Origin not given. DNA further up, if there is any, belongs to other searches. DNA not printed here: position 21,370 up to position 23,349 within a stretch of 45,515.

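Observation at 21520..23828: Uncharacterised 559-aa KpsS/KpsC-like protein coupled to the NulO operon is a candidate CMP-nonulosonate transferase, with an attached methyltransferase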

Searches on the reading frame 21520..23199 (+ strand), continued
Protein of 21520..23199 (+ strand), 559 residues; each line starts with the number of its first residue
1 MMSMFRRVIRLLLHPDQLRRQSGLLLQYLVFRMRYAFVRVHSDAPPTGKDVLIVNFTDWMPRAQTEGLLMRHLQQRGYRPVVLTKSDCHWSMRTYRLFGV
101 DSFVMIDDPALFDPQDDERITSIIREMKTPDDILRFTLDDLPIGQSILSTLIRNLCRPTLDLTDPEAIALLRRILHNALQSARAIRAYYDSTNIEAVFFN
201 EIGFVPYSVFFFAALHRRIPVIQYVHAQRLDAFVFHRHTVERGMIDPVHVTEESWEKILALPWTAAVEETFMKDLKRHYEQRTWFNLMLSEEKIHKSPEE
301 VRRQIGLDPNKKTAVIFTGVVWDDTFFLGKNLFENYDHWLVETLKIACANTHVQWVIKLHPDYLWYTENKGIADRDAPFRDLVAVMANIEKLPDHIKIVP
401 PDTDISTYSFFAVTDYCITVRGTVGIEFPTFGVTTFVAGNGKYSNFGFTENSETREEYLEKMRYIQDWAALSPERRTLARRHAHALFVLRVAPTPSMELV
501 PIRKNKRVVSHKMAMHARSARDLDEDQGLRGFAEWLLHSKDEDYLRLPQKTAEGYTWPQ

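Call 26: find_encoding_contigs(protein=P0086, flank=10000, max_places=1)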
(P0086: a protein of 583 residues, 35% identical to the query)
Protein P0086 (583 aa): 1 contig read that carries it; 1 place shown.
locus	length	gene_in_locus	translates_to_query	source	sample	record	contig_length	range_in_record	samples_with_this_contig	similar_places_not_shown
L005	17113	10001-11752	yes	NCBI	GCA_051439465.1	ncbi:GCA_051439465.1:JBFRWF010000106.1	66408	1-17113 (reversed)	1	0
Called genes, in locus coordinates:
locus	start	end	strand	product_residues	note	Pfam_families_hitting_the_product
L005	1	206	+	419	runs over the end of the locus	PF08421:Methyltransf_13, PF13489:Methyltransf_23, PF08242:Methyltransf_12 (weak), PF08484:Methyltransf_14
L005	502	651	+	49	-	-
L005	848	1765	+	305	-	PF13489:Methyltransf_23, PF13649:Methyltransf_25 (weak)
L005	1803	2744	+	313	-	PF05721:PhyH (weak)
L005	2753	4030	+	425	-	PF13489:Methyltransf_23, PF07021:MetW, PF08241:Methyltransf_11, PF08242:Methyltransf_12, PF13649:Methyltransf_25, PF13847:Methyltransf_31 (weak)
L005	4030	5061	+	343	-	PF03102:NeuB, PF08666:SAF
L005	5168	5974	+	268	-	PF00551:Formyl_trans_N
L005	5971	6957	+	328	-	PF01522:Polysacc_deac_1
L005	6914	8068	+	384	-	PF02350:Epimerase_2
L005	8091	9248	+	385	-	PF13578:Methyltransf_24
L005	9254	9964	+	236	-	PF02348:CTP_transf_3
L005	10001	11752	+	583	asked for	-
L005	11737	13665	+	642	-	PF13522:GATase_6, PF13537:GATase_7, PF00733:Asn_synthase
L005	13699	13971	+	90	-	-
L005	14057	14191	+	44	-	-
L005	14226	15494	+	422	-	PF00534:Glycos_transf_1, PF13692:Glyco_trans_1_4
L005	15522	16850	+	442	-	PF13692:Glyco_trans_1_4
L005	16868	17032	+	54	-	-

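Call 29: fold_search(model_id=the predicted structure, library=pdb)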
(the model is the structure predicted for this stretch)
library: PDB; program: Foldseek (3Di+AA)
matches with E <= 10: 1595; with E <= 0.001: 210
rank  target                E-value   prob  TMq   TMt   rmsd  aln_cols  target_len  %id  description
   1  1f6d_A                8.8e-09  1.00  0.24  0.33  12.4       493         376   13  THE STRUCTURE OF UDP-N-ACETYLGLUCOSAMINE 2-EPIMERASE FROM E. COLI. (released 2000-12-13)
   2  6j31_C                9.9e-09  1.00  0.25  0.32  18.4       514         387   13  Crystal Structure Analysis of the Glycotransferase of kitacinnamycin (released 2020-01-15)
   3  7yp4_A                1.9e-08  1.00  0.23  0.29  17.8       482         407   10  Crystal structure of elaiophylin glycosyltransferase in apo-form (released 2022-11-02)
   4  5xvs_B                2.3e-08  1.00  0.25  0.35  15.5       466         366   13  Crystal structure of UDP-GlcNAc 2-epimerase NeuC complexed with UDP (released 2018-04-11)
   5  3otg                  2.8e-08  1.00  0.27  0.35  14.2       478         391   11  Crystal Structure of CalG1, Calicheamicin Glycostyltransferase, TDP bound form (released 2010-12-15)
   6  3dzc_A                3.4e-08  1.00  0.24  0.32  12.6       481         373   12  2.35 Angstrom resolution structure of WecB (VC0917), a UDP-N-acetylglucosamine 2-epimerase from Vibrio cholerae. (released 2008-08-12)
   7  6j31_B                3.4e-08  1.00  0.23  0.30  18.6       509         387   13  Crystal Structure Analysis of the Glycotransferase of kitacinnamycin (released 2020-01-15)
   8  6j32_C                3.5e-08  1.00  0.26  0.34  17.6       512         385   14  Crystal Structure Analysis of the Glycotransferase of kitacinnamycin (released 2020-01-15)
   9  1f6d_C                4.0e-08  1.00  0.27  0.36  11.9       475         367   12  THE STRUCTURE OF UDP-N-ACETYLGLUCOSAMINE 2-EPIMERASE FROM E. COLI. (released 2000-12-13)
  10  7mi0                  4.0e-08  1.00  0.24  0.32  15.8       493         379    9  Crystal Structure of Glycosyltransferase from Rickettsia africae ESF-5 (released 2021-04-28)
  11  6j32_B                4.9e-08  1.00  0.24  0.31  17.1       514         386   14  Crystal Structure Analysis of the Glycotransferase of kitacinnamycin (released 2020-01-15)
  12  3wad_B                4.9e-08  1.00  0.22  0.29  18.1       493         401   11  Crystal structure of glycosyltransferase VinC involved in the biosynthesis of vicenistatin (released 2014-06-04)
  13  6j31_A                7.7e-08  1.00  0.25  0.31  18.8       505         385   14  Crystal Structure Analysis of the Glycotransferase of kitacinnamycin (released 2020-01-15)
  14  7yp6_A                7.7e-08  1.00  0.23  0.29  18.1       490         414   11  Crystal structure of elaiophylin glycosyltransferase in complex with UDP (released 2022-11-02)
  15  7yp3_B                9.1e-08  1.00  0.22  0.28  17.9       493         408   11  Crystal structure of elaiophylin glycosyltransferase in complex with elaiophylin (released 2022-11-02)
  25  8fuw                  4.3e-07  1.00  0.33  0.54   8.4       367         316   13  KpsC D160N Kdo adduct (released 2023-03-08)
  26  6mgb                  4.3e-07  1.00  0.30  0.48   6.9       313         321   13  Thermosulfurimonas dismutans KpsC, beta Kdo 2,4 transferase (released 2019-03-27)
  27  6mgc                  4.5e-07  1.00  0.33  0.53   8.4       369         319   12  Escherichia coli KpsC, N-terminal domain (released 2019-03-27)
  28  8fux_A                4.8e-07  1.00  0.33  0.53   8.4       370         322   13  KpsC D160C ternary complex (released 2023-03-08)
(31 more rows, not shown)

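Call 40: find_related_loci(query=A1, collection=genome_contigs, flank=10000)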
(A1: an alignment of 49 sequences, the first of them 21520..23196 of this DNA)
Query A1 (559 aa) in genome_contigs; peptide patterns used: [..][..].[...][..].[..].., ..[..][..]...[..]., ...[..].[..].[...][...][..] (x = any residue, [..] = any of these).
272 stretches matched a pattern; 233 encode a relative of the query (tblastn E <= 1e-3); the best 80 are kept; 80 distinct loci.
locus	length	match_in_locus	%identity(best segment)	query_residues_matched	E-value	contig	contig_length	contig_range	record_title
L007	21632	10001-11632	48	15-558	5e-173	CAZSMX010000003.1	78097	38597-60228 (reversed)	MAG TPA_asm: uncultured Candidatus Peribacteria bacterium isolate SRP192515_co2_139 genome assembly, contig: NODE_181_le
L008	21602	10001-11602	48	14-547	4e-172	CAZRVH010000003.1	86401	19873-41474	MAG TPA_asm: uncultured Candidatus Peribacteria bacterium isolate SRP278252_co2_188 genome assembly, contig: NODE_369_le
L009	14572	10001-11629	47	2-545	8e-168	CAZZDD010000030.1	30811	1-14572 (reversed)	MAG TPA_asm: uncultured Candidatus Peribacteria bacterium isolate SRP329715_co2_201 genome assembly, contig: NODE_3084_l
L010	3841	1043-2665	45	2-545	2e-157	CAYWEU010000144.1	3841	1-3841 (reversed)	MAG TPA_asm: uncultured Candidatus Peribacteria bacterium isolate binchicken_co203_150 genome assembly, contig: k141_525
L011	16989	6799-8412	42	8-547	8e-145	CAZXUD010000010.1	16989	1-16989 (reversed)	MAG TPA_asm: uncultured Candidatus Peribacteria bacterium isolate binchicken_co105_49 genome assembly, contig: NODE_4238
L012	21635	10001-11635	41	1-545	7e-139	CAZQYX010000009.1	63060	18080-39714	MAG TPA_asm: uncultured Candidatus Peribacteria bacterium isolate ERP113451_co3_227 genome assembly, contig: NODE_197_le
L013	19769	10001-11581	42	20-547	3e-138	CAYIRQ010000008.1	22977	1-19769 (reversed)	MAG TPA_asm: uncultured Candidatus Peribacteria bacterium isolate ERP119705_co25_638 genome assembly, contig: NODE_1231_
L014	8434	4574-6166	42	17-547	9e-136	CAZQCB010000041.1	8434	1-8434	MAG TPA_asm: uncultured Candidatus Peribacteria bacterium isolate SRP178908_co2_130 genome assembly, contig: NODE_5549_l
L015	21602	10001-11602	41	1-546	2e-135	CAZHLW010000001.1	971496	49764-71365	MAG TPA_asm: uncultured Candidatus Peribacteria bacterium isolate SRP292972_co3_23 genome assembly, contig: NODE_3_lengt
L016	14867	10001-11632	43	2-548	2e-133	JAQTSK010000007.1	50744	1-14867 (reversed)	MAG: Candidatus Peribacteraceae bacterium isolate STB_185 NODE_1364_length_50744_cov_3.998913_Sandtown_B, whole genome s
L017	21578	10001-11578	41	15-546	5e-131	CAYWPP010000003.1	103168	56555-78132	MAG TPA_asm: uncultured Candidatus Peribacteria bacterium isolate binchicken_co350_165 genome assembly, contig: NODE_276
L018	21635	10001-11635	40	3-547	3e-129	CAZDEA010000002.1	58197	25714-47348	MAG TPA_asm: uncultured Candidatus Peribacteria bacterium isolate SRP342105_co3_168 genome assembly, contig: NODE_310_le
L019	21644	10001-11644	38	5-550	2e-129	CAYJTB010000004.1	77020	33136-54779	MAG TPA_asm: uncultured bacterium isolate ERP125453_co1_402 genome assembly, contig: NODE_183_length_77020_cov_9.355928,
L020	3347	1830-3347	42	17-522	3e-133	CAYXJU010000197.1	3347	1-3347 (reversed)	MAG TPA_asm: uncultured Candidatus Bathyarchaeia archaeon isolate SRP098346_co1_293 genome assembly, contig: NODE_47092_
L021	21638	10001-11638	40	4-545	1e-128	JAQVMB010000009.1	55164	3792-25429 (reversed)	MAG: Candidatus Peribacteraceae bacterium isolate STF1_123 NODE_1079_length_55164_cov_4.165107_Sandtown_F1, whole genome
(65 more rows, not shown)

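Call 41: list_cluster_members(proteins=[P0001])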
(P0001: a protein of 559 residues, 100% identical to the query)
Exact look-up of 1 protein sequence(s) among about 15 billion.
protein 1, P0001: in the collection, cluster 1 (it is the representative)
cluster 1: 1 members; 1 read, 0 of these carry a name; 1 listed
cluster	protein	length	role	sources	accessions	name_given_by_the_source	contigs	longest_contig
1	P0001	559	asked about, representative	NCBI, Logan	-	-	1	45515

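Call 47: find_encoding_contigs(protein=P0001, flank=1000, max_places=2)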
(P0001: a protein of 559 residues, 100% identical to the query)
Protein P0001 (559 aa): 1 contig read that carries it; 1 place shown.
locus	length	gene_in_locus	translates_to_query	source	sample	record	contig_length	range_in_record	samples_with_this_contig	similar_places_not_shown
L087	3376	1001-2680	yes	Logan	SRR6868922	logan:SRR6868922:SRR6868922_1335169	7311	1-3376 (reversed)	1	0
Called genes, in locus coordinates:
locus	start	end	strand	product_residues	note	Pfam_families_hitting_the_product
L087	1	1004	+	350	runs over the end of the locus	PF00106:adh_short, PF01370:Epimerase, PF02719:Polysacc_synt_2, PF04321:RmlD_sub_bind, PF05368:NmrA, PF01073:3Beta_HSD, PF13460:NAD_binding_10, PF16363:GDP_Man_Dehyd, +1 more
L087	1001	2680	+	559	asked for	-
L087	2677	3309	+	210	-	PF13489:Methyltransf_23, PF08241:Methyltransf_11, PF08242:Methyltransf_12 (weak), PF13649:Methyltransf_25 (weak), PF13847:Methyltransf_31 (weak)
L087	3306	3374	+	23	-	?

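Call 57: search_protein_representatives(alignment_id=A1)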
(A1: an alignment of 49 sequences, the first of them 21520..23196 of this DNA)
Query: 49 sequences, 551 profile positions. Proteins with E-value up to 0.001 (for the whole library): 5845; up to 1e-10: 3357; up to 1e-30: 993. The best 150 are listed.
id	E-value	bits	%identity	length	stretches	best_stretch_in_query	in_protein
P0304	0.0e+00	1308.7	-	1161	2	8-547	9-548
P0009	3.7e-219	745.6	-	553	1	3-549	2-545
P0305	3.7e-216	735.7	-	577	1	5-548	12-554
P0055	1.7e-208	710.4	-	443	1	122-549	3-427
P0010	1.1e-206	704.5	-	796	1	2-549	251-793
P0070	3.9e-206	702.6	-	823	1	5-549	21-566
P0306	1.2e-205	701.1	-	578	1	8-549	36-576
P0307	6.1e-204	695.4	-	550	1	3-548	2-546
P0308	2.5e-200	683.4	-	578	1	7-549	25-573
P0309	2.4e-194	663.7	-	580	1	4-549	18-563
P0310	5.2e-193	659.3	-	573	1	13-548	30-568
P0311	9.0e-193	658.5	-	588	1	4-547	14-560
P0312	3.4e-191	653.3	-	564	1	4-548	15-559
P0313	2.8e-182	623.9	-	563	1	3-548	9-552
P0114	1.0e-181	622.0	-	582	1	9-548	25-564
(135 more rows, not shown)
